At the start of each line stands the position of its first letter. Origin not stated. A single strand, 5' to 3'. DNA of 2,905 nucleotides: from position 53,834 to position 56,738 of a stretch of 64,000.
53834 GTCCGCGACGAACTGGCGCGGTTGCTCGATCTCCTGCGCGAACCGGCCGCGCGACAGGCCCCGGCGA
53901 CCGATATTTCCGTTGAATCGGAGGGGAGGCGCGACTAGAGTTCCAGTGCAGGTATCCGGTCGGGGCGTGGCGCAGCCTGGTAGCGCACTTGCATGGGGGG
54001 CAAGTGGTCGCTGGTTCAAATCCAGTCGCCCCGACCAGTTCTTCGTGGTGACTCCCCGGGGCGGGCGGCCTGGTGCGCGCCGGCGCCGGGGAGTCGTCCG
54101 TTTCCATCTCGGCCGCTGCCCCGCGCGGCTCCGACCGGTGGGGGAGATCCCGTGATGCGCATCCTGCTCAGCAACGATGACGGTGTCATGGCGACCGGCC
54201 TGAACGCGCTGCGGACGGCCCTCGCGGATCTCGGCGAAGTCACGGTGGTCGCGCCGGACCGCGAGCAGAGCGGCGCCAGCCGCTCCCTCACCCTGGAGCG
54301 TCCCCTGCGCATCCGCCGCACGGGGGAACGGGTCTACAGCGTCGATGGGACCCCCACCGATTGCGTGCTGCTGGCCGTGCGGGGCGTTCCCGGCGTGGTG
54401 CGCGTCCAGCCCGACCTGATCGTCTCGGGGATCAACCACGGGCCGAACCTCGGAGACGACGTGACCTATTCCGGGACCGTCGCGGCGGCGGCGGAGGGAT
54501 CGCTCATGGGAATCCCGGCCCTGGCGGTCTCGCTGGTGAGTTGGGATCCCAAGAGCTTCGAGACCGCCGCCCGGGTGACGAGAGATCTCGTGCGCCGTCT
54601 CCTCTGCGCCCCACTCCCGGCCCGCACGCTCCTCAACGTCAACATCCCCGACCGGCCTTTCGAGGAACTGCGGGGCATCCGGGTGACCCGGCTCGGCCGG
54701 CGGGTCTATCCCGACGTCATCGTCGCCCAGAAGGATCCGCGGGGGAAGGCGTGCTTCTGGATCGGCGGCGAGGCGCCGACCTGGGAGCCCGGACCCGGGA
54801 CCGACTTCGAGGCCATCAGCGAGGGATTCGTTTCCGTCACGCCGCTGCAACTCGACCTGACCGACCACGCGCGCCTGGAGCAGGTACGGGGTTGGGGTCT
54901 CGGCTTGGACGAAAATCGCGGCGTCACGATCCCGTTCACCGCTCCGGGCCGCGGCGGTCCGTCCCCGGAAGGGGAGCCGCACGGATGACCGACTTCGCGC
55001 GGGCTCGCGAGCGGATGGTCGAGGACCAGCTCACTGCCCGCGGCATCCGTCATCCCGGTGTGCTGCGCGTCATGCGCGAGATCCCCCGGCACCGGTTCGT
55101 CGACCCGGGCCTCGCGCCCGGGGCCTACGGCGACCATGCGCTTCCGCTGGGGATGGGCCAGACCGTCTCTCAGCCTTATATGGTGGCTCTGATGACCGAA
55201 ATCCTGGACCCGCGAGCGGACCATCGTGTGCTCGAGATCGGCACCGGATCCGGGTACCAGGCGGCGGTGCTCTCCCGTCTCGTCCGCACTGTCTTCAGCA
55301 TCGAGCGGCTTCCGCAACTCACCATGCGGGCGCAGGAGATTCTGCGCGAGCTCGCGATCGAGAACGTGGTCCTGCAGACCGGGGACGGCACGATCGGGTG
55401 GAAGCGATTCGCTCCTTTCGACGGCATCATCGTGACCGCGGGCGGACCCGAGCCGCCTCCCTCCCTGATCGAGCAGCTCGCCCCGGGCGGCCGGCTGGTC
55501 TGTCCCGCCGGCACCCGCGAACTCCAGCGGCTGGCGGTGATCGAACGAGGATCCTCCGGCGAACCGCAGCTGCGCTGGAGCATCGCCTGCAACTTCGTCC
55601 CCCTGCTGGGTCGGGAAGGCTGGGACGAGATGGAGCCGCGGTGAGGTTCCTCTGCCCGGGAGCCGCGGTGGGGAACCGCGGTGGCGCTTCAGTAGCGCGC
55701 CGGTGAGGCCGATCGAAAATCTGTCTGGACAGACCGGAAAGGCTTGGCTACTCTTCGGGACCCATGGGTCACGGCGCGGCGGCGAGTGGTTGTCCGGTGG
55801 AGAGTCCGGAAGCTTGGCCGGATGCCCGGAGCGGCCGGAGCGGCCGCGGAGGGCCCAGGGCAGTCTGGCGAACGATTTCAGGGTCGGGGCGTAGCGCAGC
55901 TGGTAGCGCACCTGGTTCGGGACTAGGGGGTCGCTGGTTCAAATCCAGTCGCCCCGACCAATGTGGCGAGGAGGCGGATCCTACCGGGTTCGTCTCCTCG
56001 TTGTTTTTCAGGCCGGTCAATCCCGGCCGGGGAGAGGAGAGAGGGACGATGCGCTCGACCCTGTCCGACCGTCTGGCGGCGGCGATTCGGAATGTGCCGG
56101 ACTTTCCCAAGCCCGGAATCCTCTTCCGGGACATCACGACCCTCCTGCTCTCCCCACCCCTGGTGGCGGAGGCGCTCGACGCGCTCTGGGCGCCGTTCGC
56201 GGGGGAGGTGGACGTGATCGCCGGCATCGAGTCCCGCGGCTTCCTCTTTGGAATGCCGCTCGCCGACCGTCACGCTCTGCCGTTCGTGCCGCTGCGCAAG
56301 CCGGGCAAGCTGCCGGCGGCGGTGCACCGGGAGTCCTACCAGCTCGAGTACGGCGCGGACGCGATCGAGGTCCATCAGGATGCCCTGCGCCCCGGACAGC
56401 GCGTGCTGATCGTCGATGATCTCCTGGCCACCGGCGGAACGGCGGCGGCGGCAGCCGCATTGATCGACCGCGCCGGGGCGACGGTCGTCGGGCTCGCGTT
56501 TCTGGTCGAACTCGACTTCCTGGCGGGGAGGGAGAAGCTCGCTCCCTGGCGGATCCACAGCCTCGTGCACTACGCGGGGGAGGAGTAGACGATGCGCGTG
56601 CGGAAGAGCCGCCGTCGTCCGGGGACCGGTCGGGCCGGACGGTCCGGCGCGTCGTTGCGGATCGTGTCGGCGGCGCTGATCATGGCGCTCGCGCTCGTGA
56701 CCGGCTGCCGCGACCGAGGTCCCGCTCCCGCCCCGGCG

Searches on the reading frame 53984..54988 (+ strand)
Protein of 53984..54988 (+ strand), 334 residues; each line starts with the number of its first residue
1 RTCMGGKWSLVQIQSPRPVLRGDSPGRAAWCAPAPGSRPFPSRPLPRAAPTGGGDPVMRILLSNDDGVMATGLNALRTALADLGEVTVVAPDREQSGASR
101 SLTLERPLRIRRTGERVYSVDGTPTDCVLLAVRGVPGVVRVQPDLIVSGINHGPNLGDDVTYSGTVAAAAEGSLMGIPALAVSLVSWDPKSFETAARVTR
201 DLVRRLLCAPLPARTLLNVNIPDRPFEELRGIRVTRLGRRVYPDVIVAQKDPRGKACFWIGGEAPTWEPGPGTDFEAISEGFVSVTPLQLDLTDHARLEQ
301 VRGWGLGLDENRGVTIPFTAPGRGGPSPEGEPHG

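Call 37: find_encoding_contigs(protein=window:53993-54988:+, flank=10000, max_places=1)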
Protein window:53993-54988:+ (331 aa): no gene with exactly this product is on record in the collection.

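Call 52: search_protein_families(library=pfam, proteins=[window:53984-54988:+], max_evalue=0.001)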
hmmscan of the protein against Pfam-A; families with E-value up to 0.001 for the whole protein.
window:53984-54988:+ (334 aa): 1 family
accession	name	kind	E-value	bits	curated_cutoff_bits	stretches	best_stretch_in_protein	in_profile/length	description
PF01975.23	SurE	-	3.8e-63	213.1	22.1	1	60-242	1-187/189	Survival protein SurE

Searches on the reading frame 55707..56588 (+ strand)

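Call 52: search_protein_families(library=pfam, proteins=[window:55707-56588:+], max_evalue=0.001)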
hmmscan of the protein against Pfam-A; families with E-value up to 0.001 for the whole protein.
window:55707-56588:+ (293 aa): 1 family
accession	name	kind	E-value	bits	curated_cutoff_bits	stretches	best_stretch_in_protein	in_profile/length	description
PF00156.33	Pribosyltran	-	1.6e-14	54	26.3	1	164-281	26-133/158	Phosphoribosyl transferase domain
